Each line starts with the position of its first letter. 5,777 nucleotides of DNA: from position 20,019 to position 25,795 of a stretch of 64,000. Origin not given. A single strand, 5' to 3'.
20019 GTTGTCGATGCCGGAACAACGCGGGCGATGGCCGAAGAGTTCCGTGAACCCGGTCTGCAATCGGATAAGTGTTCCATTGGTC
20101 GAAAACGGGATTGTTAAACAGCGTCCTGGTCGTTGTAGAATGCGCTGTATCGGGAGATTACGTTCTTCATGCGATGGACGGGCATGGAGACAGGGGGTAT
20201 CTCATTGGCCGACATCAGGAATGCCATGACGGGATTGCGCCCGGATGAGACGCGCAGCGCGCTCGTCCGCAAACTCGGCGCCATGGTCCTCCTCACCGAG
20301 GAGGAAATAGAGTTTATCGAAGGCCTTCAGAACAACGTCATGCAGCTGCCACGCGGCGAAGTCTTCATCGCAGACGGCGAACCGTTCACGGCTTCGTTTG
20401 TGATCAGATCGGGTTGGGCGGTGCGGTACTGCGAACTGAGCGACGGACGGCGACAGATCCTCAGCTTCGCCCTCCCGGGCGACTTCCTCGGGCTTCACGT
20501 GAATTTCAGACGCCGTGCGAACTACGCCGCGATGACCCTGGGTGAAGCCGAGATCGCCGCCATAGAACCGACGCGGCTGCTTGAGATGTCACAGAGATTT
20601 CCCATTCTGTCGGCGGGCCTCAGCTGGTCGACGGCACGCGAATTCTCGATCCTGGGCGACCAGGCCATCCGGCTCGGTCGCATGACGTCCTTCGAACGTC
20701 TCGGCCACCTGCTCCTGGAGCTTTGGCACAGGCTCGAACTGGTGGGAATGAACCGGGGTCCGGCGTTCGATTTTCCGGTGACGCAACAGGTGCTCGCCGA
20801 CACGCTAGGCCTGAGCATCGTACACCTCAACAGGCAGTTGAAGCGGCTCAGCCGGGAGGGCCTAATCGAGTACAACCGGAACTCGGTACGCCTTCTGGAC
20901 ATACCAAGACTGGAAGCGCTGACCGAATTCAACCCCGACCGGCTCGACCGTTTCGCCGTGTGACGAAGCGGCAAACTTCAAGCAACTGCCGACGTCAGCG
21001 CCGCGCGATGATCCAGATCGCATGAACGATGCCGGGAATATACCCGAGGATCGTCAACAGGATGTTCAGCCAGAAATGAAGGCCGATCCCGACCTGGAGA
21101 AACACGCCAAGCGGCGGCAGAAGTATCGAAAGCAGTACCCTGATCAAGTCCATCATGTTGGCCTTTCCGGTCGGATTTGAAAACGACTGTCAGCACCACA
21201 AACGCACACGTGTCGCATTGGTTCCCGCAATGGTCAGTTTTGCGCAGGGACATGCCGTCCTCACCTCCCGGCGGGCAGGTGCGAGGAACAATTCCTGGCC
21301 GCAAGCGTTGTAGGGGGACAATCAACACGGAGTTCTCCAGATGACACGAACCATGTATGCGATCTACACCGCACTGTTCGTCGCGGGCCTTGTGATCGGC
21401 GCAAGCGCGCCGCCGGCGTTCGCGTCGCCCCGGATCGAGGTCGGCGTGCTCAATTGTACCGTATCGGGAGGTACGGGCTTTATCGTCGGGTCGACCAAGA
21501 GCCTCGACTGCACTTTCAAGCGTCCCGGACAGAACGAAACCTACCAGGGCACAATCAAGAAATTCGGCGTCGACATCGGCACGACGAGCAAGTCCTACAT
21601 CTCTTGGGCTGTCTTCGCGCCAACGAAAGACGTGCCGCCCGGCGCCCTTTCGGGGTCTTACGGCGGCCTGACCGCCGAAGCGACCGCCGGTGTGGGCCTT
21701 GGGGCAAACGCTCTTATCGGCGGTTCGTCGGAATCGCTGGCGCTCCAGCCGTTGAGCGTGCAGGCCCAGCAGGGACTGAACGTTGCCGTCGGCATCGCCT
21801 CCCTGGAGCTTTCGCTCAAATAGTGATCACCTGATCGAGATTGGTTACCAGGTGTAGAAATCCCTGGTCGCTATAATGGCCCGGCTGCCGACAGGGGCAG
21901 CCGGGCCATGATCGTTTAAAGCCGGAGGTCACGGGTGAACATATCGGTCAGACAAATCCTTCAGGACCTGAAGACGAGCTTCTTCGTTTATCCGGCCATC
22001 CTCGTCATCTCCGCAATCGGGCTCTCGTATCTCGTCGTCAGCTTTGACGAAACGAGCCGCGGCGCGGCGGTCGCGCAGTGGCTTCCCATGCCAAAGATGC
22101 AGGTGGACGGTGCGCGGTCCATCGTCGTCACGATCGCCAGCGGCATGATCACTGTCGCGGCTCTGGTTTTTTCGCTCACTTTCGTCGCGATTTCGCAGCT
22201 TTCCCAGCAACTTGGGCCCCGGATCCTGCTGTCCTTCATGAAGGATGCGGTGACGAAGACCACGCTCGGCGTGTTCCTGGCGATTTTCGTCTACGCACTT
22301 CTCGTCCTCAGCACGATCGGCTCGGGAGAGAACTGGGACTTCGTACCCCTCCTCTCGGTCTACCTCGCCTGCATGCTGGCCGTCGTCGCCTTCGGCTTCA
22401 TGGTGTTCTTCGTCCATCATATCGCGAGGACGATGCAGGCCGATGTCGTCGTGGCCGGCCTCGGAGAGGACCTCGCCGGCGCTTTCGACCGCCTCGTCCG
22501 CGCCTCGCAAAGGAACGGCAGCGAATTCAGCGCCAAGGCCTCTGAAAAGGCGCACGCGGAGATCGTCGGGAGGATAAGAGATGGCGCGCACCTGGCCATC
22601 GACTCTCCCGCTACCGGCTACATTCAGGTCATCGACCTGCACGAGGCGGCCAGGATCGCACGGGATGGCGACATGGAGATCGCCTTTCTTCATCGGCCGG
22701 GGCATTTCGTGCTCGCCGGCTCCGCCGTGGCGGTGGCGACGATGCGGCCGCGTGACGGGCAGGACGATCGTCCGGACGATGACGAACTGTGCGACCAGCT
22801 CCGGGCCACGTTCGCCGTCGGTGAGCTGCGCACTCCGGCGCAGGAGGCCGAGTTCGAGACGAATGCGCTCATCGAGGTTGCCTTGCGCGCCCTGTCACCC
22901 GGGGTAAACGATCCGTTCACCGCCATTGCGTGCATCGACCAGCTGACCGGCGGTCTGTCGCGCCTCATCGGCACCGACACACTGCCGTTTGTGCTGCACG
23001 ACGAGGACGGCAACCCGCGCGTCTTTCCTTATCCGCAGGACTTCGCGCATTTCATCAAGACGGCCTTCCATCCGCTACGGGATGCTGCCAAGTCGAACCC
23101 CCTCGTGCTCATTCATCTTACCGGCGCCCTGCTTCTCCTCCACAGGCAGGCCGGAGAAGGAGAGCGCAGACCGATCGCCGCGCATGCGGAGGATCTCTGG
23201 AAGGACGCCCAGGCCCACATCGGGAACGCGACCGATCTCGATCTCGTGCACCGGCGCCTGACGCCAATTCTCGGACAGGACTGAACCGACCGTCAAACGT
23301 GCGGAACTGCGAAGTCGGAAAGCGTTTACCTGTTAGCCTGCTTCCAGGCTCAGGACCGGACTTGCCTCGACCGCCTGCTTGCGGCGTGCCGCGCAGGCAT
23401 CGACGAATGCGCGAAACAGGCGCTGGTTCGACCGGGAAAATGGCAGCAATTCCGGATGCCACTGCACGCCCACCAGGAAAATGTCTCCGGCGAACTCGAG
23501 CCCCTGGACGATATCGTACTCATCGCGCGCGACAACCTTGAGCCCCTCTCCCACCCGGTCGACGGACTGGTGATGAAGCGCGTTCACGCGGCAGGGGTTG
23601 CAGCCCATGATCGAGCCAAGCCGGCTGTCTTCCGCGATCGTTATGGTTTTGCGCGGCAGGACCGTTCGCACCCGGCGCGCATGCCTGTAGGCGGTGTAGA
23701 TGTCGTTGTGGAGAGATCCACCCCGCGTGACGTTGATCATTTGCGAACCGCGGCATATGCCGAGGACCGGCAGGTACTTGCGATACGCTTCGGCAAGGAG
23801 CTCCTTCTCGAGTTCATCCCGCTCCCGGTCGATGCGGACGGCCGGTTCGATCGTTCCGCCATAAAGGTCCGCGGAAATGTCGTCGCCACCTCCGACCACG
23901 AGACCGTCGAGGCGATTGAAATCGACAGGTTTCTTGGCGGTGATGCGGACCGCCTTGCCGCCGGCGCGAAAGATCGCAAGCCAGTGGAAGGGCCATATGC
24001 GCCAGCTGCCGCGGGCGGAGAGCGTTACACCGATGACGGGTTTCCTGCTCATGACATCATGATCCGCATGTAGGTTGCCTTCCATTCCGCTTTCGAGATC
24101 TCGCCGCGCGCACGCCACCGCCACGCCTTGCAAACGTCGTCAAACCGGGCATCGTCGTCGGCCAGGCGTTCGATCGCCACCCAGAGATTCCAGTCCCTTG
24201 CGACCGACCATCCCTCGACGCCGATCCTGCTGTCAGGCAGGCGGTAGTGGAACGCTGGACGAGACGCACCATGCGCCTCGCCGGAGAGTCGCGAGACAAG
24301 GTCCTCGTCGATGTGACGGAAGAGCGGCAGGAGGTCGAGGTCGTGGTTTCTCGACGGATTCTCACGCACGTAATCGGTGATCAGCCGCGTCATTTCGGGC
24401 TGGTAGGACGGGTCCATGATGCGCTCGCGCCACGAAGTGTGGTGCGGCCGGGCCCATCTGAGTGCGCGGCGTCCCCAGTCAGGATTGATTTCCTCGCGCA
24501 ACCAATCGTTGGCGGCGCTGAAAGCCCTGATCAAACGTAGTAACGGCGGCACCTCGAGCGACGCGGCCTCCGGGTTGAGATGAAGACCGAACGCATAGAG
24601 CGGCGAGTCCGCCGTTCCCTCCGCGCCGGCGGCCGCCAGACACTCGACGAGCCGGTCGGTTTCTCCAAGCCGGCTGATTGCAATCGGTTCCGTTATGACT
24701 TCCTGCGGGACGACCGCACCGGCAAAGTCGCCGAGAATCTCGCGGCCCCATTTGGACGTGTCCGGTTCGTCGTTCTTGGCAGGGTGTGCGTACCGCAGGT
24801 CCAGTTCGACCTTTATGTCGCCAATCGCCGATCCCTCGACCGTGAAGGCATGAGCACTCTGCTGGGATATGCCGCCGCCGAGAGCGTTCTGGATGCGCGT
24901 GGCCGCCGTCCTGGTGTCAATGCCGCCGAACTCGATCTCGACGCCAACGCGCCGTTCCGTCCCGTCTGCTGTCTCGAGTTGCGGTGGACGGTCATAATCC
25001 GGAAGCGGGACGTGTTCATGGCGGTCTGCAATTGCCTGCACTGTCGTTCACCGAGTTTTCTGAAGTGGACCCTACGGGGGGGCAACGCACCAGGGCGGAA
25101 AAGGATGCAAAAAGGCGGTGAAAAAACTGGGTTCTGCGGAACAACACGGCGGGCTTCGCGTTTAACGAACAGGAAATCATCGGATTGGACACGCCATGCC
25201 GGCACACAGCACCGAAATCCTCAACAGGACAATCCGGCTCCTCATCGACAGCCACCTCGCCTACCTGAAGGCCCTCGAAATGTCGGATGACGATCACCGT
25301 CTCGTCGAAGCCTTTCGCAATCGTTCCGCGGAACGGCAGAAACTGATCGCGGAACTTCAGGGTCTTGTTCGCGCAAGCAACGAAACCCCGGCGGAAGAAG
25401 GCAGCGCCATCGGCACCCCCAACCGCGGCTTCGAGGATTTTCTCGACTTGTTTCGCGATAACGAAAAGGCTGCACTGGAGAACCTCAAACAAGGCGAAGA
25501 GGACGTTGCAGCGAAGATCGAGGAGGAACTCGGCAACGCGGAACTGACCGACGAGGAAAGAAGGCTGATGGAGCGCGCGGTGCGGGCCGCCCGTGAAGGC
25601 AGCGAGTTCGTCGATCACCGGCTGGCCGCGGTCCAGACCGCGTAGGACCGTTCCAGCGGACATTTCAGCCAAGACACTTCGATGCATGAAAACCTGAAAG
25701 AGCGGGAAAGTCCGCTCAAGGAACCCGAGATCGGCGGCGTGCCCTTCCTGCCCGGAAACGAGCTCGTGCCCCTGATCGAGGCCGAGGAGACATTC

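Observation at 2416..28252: GSR core (nepR-ecfG / phyR) embedded in a ~26-kb 'regulon island' with at least 11 perfect EcfG promoters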

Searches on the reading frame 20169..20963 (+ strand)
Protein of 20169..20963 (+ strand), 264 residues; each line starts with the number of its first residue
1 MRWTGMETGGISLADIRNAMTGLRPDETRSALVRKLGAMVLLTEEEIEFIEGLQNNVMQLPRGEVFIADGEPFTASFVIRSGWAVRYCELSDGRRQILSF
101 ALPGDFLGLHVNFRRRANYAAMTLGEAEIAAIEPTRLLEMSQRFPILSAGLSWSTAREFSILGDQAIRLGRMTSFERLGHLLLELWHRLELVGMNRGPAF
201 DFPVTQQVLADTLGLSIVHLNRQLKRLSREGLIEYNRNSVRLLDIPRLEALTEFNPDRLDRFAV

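Call 7: search_protein_families(library=pfam, proteins=[window:20169-20963:+], max_evalue=0.01)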
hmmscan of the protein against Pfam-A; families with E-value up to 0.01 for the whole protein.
window:20169-20963:+ (264 aa): 5 families
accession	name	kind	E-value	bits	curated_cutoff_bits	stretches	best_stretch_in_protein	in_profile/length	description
PF13545.12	HTH_Crp_2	-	8.6e-17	61.3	27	1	176-251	1-70/70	Crp-like helix-turn-helix domain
PF00027.35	cNMP_binding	-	5.4e-12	45.9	27.5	1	58-143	2-88/89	Cyclic nucleotide-binding domain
PF00325.26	Crp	-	0.00012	22.2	21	1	203-233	2-32/32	Bacterial regulatory proteins, crp family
PF13412.12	HTH_24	-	0.00032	20.7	21.9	1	205-234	19-48/48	Winged helix-turn-helix DNA-binding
PF12802.13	MarR_2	-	0.0079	16.8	27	0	203-237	18-54/61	MarR family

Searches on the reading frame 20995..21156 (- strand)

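Call 7: search_protein_families(library=pfam, proteins=[window:20995-21156:-], max_evalue=0.01)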
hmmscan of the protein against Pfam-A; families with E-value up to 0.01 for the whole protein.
window:20995-21156:- (53 aa): 1 family
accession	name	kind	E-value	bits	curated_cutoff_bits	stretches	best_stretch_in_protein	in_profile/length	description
PF01679.22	Pmp3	-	3.9e-22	78.4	22.9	1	3-50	1-48/49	Proteolipid membrane potential modulator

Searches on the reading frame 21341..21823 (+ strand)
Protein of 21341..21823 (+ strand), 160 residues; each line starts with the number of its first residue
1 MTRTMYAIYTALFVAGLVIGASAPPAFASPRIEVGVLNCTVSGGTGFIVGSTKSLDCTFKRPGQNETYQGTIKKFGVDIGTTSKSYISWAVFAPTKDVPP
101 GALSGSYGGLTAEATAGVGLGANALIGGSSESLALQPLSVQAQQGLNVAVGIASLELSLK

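Call 7: search_protein_families(library=pfam, proteins=[window:21341-21823:+], max_evalue=0.01)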
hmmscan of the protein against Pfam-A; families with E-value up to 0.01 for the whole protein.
window:21341-21823:+ (160 aa): 2 families
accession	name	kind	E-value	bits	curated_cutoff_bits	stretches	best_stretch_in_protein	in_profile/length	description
PF06186.16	DUF992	-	9.3e-52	175.1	22.7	1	28-157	11-142/143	Protein of unknown function (DUF992)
PF19857.4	DUF6332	-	0.0083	17.1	25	0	5-29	15-39/85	Family of unknown function (DUF6332)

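Call 41: find_encoding_contigs(protein=window:21341-21823:+, flank=10000, max_places=10)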
Protein window:21341-21823:+ (160 aa): 3 contigs read that carry it; 3 places shown.
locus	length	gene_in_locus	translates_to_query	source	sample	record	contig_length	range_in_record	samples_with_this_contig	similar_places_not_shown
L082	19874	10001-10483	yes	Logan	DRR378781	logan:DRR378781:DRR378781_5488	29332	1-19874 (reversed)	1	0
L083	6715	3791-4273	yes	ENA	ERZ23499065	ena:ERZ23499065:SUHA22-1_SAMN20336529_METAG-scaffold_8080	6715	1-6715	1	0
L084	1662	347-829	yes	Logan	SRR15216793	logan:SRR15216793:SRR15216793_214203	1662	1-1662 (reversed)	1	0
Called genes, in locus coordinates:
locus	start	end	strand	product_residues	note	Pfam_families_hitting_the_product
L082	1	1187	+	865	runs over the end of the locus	PF08446:PAS_2, PF01590:GAF, PF00360:PHY, PF07536:HWE_HK, PF07568:HisKA_2 (weak)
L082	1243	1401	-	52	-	-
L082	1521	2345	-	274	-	PF06724:DUF1206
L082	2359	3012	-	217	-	PF01569:PAP2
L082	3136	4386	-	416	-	PF01594:AI-2E_transport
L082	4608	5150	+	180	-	-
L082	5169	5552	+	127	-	PF07332:Phage_holin_3_6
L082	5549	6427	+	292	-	-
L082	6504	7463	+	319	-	PF03631:Virul_fac_BrkB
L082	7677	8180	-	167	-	-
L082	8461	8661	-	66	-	PF05532:CsbD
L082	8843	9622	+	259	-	PF00027:cNMP_binding, PF13545:HTH_Crp_2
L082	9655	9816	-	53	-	PF01679:Pmp3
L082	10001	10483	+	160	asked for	PF06186:DUF992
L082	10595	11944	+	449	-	PF10011:DUF2254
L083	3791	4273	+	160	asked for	PF06186:DUF992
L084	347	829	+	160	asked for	PF06186:DUF992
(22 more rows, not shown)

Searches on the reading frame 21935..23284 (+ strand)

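Call 7: search_protein_families(library=pfam, proteins=[window:21935-23284:+], max_evalue=0.01)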
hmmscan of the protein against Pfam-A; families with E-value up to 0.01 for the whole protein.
window:21935-23284:+ (449 aa): 1 family
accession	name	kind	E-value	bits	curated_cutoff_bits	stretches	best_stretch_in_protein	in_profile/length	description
PF10011.15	DUF2254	-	3.4e-100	335.8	28.8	1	14-399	2-366/368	Predicted membrane protein (DUF2254)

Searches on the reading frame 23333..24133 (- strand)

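Call 7: search_protein_families(library=pfam, proteins=[window:23333-24133:-], max_evalue=0.01)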
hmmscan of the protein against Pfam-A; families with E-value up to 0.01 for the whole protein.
window:23333-24133:- (266 aa): 2 families
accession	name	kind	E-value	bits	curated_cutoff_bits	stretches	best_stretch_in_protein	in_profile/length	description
PF07722.19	Peptidase_C26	-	7.7e-44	150.5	20.5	1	54-228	33-219/219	Peptidase C26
PF00117.34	GATase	-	3.6e-12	46.8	22.8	1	108-245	60-189/190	Glutamine amidotransferase class-I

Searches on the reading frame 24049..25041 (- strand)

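Call 7: search_protein_families(library=pfam, proteins=[window:24049-25041:-], max_evalue=0.01)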
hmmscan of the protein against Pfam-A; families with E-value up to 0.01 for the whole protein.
window:24049-25041:- (330 aa): 1 family
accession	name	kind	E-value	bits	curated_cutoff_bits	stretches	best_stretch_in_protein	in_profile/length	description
PF12224.13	Amidoligase_2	-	2.2e-45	155.9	22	1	29-288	2-244/245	Putative amidoligase enzyme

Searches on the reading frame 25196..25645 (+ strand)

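Call 7: search_protein_families(library=pfam, proteins=[window:25196-25645:+], max_evalue=0.01)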
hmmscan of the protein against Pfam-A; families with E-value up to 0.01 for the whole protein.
window:25196-25645:+ (149 aa): 1 family
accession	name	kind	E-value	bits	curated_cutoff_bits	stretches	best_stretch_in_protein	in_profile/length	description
PF09537.16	DUF2383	-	8.4e-13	48.9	30.8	1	7-110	4-107/111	Domain of unknown function (DUF2383)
